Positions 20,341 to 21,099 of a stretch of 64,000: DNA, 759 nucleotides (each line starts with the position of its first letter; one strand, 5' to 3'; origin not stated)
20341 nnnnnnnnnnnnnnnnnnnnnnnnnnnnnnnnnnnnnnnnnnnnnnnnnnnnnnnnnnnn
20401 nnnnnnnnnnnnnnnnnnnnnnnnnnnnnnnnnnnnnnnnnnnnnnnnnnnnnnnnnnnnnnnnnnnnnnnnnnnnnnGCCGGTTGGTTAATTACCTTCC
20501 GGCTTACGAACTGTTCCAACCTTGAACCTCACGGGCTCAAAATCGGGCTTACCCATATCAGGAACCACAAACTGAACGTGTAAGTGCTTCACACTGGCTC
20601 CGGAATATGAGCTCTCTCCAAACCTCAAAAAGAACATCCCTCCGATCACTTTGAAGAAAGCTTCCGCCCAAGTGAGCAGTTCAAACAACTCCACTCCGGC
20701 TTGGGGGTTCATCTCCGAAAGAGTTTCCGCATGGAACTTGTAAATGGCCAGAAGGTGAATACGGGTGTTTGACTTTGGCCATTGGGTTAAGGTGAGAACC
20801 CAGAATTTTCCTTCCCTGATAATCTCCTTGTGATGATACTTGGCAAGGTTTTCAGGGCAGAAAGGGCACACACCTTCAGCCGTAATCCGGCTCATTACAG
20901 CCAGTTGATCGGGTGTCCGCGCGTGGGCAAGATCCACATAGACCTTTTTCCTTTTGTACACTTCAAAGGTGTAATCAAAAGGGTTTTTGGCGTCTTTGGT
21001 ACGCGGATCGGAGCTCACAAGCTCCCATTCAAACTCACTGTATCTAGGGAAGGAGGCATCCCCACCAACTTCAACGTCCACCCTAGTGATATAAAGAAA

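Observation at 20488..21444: Dihydrofolate reductase fused to a HIT-superfamily (HxHxQ) domain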

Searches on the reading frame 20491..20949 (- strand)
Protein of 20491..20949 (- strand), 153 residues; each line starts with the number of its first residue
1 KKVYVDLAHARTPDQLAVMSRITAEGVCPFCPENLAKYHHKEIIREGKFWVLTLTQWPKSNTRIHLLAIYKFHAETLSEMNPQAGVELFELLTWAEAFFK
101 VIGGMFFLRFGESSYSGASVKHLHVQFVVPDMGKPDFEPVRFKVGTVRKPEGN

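Call 5: search_protein_families(library=pfam, proteins=[window:20491-20949:-], max_evalue=10)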
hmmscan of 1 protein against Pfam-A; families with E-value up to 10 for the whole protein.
seq(153 aa): 2 families
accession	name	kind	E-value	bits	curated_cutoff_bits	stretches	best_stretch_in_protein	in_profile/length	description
PF11969.13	DcpS_C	-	0.035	15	24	1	39-132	13-104/114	Scavenger mRNA decapping enzyme C-term binding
PF16285.10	DUF4931_N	-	0.22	12.1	24.1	1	26-128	18-119/124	Domain of unknown function (DUF4931) N-terminal domain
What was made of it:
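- On HIT superfamily (Pfam clan; PF01230 / PF11969): The window domain alone is sub-threshold (DcpS_C E=0.035, call 5).
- The window's HIT domain alone does not reach any Pfam threshold (call 5).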

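Call 6: search_solved_structures(query=window:20491-20949:-, max_evalue=10, show_alignments=3)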
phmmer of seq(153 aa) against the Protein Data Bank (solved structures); distinct sequences matched with E-value up to 10: 2.
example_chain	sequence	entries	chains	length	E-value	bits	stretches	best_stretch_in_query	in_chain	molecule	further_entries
9v1i_lF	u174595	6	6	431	0.72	12.9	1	73-134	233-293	60S ribosomal protein L4, putative | Large ribosomal subunit protein uL4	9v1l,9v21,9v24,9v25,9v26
6k5z_A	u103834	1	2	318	2.8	11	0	26-136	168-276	Galactose-1-phosphate uridylyltransferase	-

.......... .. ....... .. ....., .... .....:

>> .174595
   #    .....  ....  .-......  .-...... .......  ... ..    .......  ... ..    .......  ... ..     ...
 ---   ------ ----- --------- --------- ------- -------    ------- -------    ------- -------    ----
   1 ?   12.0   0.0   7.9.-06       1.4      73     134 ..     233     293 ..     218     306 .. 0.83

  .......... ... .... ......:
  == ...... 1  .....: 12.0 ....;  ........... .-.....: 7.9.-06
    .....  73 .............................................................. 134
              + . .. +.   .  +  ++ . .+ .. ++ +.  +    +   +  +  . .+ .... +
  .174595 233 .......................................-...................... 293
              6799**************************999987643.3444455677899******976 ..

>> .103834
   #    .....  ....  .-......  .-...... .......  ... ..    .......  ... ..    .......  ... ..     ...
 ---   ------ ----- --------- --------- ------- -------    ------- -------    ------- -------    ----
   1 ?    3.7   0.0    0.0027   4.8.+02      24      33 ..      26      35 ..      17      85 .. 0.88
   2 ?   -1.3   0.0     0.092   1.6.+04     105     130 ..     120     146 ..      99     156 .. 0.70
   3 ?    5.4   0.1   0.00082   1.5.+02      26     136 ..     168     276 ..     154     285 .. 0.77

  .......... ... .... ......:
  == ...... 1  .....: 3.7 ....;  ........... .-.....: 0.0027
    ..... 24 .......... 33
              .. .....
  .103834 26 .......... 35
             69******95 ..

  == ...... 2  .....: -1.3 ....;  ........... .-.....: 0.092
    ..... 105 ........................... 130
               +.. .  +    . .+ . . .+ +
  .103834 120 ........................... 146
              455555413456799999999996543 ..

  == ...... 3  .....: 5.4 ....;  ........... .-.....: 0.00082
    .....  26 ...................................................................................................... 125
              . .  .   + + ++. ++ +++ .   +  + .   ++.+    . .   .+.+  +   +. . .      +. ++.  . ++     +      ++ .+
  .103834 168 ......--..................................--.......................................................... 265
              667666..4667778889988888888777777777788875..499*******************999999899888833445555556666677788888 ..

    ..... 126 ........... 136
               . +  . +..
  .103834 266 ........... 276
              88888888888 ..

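Call 7: find_homologous_proteins(query=window:20491-20949:-, max_evalue=0.001)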
Query seq(153 aa) (153 aa): 19 proteins with E <= 0.001 among 23 candidates.
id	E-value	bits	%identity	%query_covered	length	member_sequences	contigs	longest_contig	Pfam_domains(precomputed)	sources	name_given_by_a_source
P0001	7.3e-56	206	64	93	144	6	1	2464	PF11969.14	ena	-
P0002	8.5e-53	196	56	97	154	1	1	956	-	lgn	-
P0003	4.5e-52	194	60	94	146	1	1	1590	-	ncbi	-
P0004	7.3e-49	183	57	91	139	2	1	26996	-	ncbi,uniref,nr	ncbi:hypothetical protein A2619_02060 [candidate division WWE3 bacterium RIFOXYD1_FULL_39_9]|uniref:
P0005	1.4e-46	176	52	95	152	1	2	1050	-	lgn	-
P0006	1.0e-45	173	53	93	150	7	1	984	-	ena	-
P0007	2.1e-45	172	51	95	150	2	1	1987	-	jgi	-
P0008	1.1e-42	163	50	97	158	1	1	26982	-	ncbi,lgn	-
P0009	2.0e-41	159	50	97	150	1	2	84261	-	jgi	-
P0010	1.8e-33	133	46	93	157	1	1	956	PF01230.30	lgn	-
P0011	3.0e-31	126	47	93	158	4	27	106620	-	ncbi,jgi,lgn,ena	-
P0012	4.2e-31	126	45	100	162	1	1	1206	-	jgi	jgi:diadenosine tetraphosphate (Ap4A) HIT family hydrolase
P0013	2.1e-30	124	45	93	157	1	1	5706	PF11969.14,PF01230.30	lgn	-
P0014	2.8e-30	123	43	93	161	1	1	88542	-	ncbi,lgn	-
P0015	3.4e-30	123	45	84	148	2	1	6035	-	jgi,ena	jgi:ATP adenylyltransferase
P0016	8.2e-30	122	44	84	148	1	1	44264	PF01230.30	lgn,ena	-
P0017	2.6e-29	120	45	84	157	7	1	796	PF11969.14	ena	-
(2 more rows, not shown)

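Call 10: find_encoding_contigs(protein=P0004, flank=6000, max_places=4)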
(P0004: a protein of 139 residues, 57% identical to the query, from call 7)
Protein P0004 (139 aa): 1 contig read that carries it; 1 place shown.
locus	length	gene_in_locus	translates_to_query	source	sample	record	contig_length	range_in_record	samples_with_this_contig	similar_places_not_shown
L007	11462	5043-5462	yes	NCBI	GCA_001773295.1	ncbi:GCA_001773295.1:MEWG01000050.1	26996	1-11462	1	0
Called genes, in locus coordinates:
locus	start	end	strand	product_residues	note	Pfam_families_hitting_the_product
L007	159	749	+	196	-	PF13489:Methyltransf_23, PF07021:MetW, PF08241:Methyltransf_11, PF08242:Methyltransf_12 (faint), PF13649:Methyltransf_25 (weak)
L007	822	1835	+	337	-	PF01636:APH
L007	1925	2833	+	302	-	PF01207:Dus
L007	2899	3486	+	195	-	-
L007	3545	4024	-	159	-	-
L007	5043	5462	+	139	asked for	-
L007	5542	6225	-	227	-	PF00383:dCMP_cyt_deam_1, PF14437:MafB19-deam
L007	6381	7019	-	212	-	PF01467:CTP_transf_like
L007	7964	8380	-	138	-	PF00892:EamA, PF05653:Mg_trans_NIPA (weak)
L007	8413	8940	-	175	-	PF00702:Hydrolase (faint), PF08645:PNK3P, PF13419:HAD_2 (weak), PF13242:Hydrolase_like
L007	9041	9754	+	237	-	-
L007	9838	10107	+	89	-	PF02583:Trns_repr_metal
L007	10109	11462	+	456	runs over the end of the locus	PF00403:HMA, PF13386:DsbD_2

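Call 11: find_encoding_contigs(protein=P0009, flank=6000, max_places=4)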
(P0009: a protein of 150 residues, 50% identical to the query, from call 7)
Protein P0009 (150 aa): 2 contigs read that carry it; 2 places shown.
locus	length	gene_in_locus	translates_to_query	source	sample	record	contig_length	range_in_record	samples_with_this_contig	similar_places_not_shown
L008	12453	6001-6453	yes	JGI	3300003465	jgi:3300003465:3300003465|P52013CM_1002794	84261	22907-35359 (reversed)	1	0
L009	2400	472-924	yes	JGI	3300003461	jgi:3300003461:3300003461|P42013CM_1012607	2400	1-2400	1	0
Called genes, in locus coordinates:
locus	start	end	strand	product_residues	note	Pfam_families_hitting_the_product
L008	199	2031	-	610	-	PF06480:FtsH_ext, PF00004:AAA, PF07728:AAA_5 (weak), PF17862:AAA_lid_3, PF01434:Peptidase_M41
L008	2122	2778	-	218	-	-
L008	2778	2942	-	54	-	-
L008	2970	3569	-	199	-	-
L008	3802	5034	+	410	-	PF00464:SHMT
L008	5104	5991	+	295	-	PF00303:Thymidylat_synt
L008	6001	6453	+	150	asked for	-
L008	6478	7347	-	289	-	PF00383:dCMP_cyt_deam_1, PF14437:MafB19-deam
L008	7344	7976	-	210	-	PF01467:CTP_transf_like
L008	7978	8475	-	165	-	PF00186:DHFR_1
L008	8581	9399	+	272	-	PF00763:THF_DHG_CYH, PF02882:THF_DHG_CYH_C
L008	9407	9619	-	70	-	-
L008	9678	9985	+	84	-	-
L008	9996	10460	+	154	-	-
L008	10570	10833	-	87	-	PF01541:GIY-YIG, PF10544:T5orf172 (weak)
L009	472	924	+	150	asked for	-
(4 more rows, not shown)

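Call 16: search_solved_structures(query=A2, max_evalue=10, show_alignments=3)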
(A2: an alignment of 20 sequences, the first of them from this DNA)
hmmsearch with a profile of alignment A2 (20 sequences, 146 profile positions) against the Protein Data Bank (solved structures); distinct sequences matched with E-value up to 10: 62 (the best 60 are shown).
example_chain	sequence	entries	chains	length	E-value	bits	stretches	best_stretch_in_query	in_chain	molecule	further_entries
4zgl_A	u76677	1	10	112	3e-05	27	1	62-138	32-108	Uncharacterized HIT-like protein HP_0404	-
6d6j_A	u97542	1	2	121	0.00017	24.6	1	64-129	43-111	HIT family hydrolase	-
3l7x_A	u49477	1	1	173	0.0002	24.3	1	62-132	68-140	Putative Hit-like protein involved in cell-cycle regulation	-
3imi_A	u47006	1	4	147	0.00097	22.1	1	62-134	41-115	HIT family protein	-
6cvs_A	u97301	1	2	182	0.0025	20.8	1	54-136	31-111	Aprataxin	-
3oj7_A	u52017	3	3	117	0.0026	20.7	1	65-130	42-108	Putative histidine triad family protein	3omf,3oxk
5uvm_A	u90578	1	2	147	0.003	20.5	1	64-129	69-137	Histidine triad (HIT) protein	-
1y23_A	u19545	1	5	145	0.004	20.1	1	62-130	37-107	Histidine triad protein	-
4ndf_A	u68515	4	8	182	0.0044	20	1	54-136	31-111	Aprataxin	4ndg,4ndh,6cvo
9uch_A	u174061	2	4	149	0.0046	19.9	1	68-131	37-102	Bis(5'-adenosyl)-triphosphatase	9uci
6cvr_A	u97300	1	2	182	0.0056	19.7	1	54-136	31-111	Aprataxin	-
4ndi_A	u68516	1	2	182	0.0063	19.5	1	54-136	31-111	Aprataxin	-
3ksv_A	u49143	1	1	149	0.0074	19.3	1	64-135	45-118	Uncharacterized protein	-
6cvq_A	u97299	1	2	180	0.0085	19.1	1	54-136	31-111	Aprataxin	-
6cvp_A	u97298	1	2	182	0.011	18.7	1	53-136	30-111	Aprataxin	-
3ano_A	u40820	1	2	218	0.24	14.3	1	45-129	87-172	AP-4-A phosphorylase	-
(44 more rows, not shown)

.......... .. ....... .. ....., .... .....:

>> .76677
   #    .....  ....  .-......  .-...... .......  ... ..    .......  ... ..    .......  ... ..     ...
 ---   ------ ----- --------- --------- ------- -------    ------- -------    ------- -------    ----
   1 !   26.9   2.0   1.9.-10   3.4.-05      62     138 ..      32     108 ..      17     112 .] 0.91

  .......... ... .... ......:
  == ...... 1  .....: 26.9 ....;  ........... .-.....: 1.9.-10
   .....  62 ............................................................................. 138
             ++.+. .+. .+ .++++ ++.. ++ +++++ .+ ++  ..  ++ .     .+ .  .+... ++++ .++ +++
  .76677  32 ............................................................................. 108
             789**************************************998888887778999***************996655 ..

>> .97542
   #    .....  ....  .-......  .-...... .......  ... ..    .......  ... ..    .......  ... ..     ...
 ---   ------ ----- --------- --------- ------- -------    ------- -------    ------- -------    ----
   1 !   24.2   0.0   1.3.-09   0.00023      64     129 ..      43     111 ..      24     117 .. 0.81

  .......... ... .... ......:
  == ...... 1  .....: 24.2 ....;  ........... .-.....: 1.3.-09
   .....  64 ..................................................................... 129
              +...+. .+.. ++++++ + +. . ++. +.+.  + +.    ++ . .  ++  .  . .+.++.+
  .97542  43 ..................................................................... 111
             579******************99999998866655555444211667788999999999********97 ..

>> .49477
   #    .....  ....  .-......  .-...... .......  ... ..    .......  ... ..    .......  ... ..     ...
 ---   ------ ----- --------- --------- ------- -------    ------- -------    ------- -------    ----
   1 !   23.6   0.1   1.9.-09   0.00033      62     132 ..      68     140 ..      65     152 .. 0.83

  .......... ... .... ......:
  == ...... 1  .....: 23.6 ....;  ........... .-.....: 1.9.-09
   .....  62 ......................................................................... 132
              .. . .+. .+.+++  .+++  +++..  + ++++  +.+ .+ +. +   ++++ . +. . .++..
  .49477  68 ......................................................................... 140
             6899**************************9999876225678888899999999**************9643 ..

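Call 17: find_related_loci(query=A2, collection=genome_contigs, flank=8000)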
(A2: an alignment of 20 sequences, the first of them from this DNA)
Query A2 (153 aa) in genome_contigs; peptide patterns used: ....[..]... (x = any residue, [..] = any of these).
133 stretches matched a pattern; 63 encode a relative of the query (tblastn E <= 1e-3); 63 distinct loci.
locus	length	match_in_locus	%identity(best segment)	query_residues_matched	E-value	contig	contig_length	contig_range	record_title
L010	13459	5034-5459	57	4-145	7e-56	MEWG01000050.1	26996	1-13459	MAG: candidate division WWE3 bacterium RIFOXYD1_FULL_39_9 rifoxyd1_full_scaffold_956, whole genome shotgun sequence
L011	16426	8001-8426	56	4-145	3e-55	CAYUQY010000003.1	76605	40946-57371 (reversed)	MAG TPA_asm: uncultured Pseudomonadales bacterium isolate binchicken_co335_44 genome assembly, contig: NODE_72_length_76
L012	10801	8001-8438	51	4-149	3e-50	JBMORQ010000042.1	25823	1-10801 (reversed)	MAG: Patescibacteria group bacterium isolate Betzabe_MAG184 MAG184_42, whole genome shotgun sequence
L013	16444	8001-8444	47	2-149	1e-46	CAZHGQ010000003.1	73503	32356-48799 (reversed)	MAG TPA_asm: uncultured Candidatus Saccharibacteria bacterium isolate SRP257259_co1_375 genome assembly, contig: NODE_32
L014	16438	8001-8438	47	4-151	8e-47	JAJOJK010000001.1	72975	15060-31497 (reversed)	MAG: Candidatus Woesebacteria bacterium isolate S5C87 S5CNODE_43_length_72975_cov_5.177150, whole genome shotgun sequenc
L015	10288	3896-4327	47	2-145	2e-46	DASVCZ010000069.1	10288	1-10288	MAG TPA_asm: Patescibacteria group bacterium isolate SMAG_U2020 k141_1318375, whole genome shotgun sequence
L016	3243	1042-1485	47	4-149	1e-44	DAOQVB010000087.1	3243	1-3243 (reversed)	MAG TPA_asm: Candidatus Woesebacteria bacterium isolate AMR_MDS_1099 NODE_34148_length_3243_cov_4.933501, whole genome s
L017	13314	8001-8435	48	1-145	3e-44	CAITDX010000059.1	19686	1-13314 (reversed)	uncultured bacterium isolate LaPlata_bin-3499 genome assembly, contig: bin-3499:59/85, whole genome shotgun sequence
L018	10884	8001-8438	44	4-147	2e-44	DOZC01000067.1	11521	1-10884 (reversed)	MAG TPA_asm: Candidatus Paceibacterota bacterium isolate UBA9650 contig_38498, whole genome shotgun sequence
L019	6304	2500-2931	44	4-145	2e-43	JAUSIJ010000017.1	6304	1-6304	MAG: bacterium isolate E14_metabat.bin.237 E14_k141_1679021, whole genome shotgun sequence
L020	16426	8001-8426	46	4-145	2e-42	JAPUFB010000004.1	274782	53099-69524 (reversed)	MAG: Candidatus Saccharibacteria bacterium isolate labscale reactor_MAG40 NODE_19_length_274782_cov_8.752642, whole geno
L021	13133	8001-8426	50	4-145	2e-42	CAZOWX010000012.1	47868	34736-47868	MAG TPA_asm: uncultured Pseudomonadales bacterium isolate SRP286056_co2_574 genome assembly, contig: NODE_832_length_478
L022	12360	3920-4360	46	2-145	3e-41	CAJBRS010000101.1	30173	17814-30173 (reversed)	uncultured bacterium isolate I-1_bin-176 genome assembly, contig: bin-176:101/133, whole genome shotgun sequence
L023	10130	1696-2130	46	1-145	1e-40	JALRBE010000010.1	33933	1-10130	MAG: Candidatus Saccharimonadia bacterium isolate HM.17 NODE_10_length_33933_cov_4.388203, whole genome shotgun sequence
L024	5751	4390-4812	48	5-145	2e-40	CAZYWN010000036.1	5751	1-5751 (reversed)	MAG TPA_asm: uncultured Candidatus Saccharibacteria bacterium isolate binchicken_co134_818 genome assembly, contig: NODE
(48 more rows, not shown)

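Call 20: search_protein_representatives(alignment_id=A2)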
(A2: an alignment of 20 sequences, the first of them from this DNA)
Query: 20 sequences, 146 profile positions. Proteins with E-value up to 0.001 (for the whole library): 1161; up to 1e-10: 632; up to 1e-30: 187. The best 150 are listed.
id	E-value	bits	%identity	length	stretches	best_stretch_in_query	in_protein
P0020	1.2e-56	206.7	-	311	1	3-145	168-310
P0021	1.9e-56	206.1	-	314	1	3-146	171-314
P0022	2.5e-56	205.7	-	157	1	4-145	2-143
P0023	3.8e-54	198.7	-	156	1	3-145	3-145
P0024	2.1e-53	196.3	-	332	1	3-145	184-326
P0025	3.3e-53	195.6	-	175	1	2-146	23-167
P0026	8.0e-53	194.4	-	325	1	4-146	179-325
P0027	1.0e-52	194.0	-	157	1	2-146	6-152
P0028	2.2e-52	192.9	-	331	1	2-146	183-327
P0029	3.5e-52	192.3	-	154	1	4-146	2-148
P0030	4.3e-52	192.0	-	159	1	4-146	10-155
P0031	8.7e-51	187.7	-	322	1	2-146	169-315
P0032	3.4e-50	185.8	-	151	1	3-145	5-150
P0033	3.5e-50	185.8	-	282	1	4-146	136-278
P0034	4.0e-50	185.6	-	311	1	2-133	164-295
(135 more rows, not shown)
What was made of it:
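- Checked: The C-terminal 153 aa have 19 homologues at E from 7e-56 to 8e-27 (call 7), and 1161 at E<=1e-3 in the exhaustive profile search (call 20).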

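Call 36: search_solved_structures(query=A4, max_evalue=0.01, show_alignments=4)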
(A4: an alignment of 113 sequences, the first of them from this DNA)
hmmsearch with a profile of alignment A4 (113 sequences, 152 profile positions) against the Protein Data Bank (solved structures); distinct sequences matched with E-value up to 0.01: 40.
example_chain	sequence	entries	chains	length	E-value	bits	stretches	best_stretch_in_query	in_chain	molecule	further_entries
3oj7_A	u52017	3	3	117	5.6e-08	35.9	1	29-135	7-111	Putative histidine triad family protein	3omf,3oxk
5uvm_A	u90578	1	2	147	3.9e-07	33.1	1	29-132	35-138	Histidine triad (HIT) protein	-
4zgl_A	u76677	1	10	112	5.5e-07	32.6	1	64-139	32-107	Uncharacterized HIT-like protein HP_0404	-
3l7x_A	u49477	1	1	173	2.3e-06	30.6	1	63-136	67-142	Putative Hit-like protein involved in cell-cycle regulation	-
6d6j_A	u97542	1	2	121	9.6e-06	28.6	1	30-134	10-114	HIT family hydrolase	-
9uch_A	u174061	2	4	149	1.7e-05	27.8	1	68-134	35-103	Bis(5'-adenosyl)-triphosphatase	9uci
4egu_A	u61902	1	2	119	2e-05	27.6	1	31-135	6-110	histidine triad (HIT) protein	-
1y23_A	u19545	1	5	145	7e-05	25.8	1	63-132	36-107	Histidine triad protein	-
1fhi_A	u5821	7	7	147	0.00014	24.9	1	68-136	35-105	FRAGILE HISTIDINE TRIAD PROTEIN | FRAGILE HISTIDINE PROTEIN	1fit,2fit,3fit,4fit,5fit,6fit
3imi_A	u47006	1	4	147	0.00015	24.7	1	64-136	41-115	HIT family protein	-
3r6f_A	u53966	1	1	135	0.00017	24.5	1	31-132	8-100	HIT family protein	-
2eo4_A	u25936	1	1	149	0.00018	24.5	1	62-132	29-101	150aa long hypothetical histidine triad nucleotide-binding protein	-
1ems_A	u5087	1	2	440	0.00036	23.5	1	65-143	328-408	NIT-FRAGILE HISTIDINE TRIAD FUSION PROTEIN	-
3ksv_A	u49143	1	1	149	0.00054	22.9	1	65-137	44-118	Uncharacterized protein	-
6af2_A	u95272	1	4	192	0.00055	22.9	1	57-131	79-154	HIT domain-containing protein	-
3ano_A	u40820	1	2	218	0.0066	19.4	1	51-131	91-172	AP-4-A phosphorylase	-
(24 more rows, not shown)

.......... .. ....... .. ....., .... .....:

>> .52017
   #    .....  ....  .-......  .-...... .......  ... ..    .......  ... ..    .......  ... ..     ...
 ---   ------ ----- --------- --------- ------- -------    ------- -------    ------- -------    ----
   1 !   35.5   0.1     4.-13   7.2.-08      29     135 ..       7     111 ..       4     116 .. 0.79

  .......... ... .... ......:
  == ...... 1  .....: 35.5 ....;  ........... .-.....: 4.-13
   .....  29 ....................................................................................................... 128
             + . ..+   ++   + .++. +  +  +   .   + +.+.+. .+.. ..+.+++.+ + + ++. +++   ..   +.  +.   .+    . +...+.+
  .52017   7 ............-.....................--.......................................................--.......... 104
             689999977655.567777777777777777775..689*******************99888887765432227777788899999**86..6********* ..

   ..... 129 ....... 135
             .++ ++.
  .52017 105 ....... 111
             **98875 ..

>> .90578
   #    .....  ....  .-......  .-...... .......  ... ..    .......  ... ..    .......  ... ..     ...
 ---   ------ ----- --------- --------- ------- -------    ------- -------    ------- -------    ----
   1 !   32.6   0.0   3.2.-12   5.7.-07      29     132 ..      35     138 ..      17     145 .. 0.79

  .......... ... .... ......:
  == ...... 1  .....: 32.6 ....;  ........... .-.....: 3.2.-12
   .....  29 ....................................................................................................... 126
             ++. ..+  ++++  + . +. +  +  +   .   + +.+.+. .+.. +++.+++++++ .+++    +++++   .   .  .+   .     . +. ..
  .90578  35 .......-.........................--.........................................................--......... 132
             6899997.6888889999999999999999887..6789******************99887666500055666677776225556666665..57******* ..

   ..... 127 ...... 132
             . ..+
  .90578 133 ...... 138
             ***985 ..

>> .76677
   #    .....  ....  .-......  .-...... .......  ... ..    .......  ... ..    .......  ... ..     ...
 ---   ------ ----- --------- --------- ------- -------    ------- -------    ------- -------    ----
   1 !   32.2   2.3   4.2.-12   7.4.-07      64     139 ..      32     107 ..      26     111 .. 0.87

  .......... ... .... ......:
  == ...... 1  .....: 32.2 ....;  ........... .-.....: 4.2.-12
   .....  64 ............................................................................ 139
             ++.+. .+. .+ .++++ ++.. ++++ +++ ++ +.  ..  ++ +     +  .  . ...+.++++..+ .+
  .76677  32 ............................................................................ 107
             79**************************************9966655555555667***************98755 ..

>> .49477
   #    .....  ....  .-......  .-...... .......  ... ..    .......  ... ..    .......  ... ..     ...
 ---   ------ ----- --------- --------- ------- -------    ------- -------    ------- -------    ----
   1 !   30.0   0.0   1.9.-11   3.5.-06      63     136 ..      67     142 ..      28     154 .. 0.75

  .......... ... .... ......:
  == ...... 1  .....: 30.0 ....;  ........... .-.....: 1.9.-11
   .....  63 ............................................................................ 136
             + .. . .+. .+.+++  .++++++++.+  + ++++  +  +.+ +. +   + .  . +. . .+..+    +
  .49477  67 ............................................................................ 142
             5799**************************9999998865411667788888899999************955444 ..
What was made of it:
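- On HIT superfamily (Pfam clan; PF01230 / PF11969): The family profile hits PDB HIT proteins at 5.6e-8 (call 36).
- On Rv2613c-type ATP adenylyltransferase (NF052622): PDB 3ano has E=6.6e-3 (call 36).
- Closest known: Hint/Fhit-type single-domain HIT hydrolases. Same: A single α+β domain of about 150 aa. It has an N-terminal CxFC, the conserved His before the long helix, the G-x-S/T-V-x-H-φ-H-φ-[H/Q] catalytic strand, and the predicted covalent nucleotidyl-His chemistry (call 36).
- Closest known: Rv2613c-type ATP adenylyltransferase / Ap4A phosphorylase. Same: The PDB profile hit is E=6.6e-3 (call 36).
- Closest known: NitFhit Rosetta-stone fusion. Same: 1ems appears among the profile hits (call 36).
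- HIT superfamily membership: the family profile hits PDB HIT proteins at 5.6e-8, aligned from CxFC through HxHxH (call 36). The best profile matches are Hint and Fhit types (call 36). The closest solved relatives are uncharacterised Hint-like proteins, Fhit and aprataxin (calls 16, 36).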
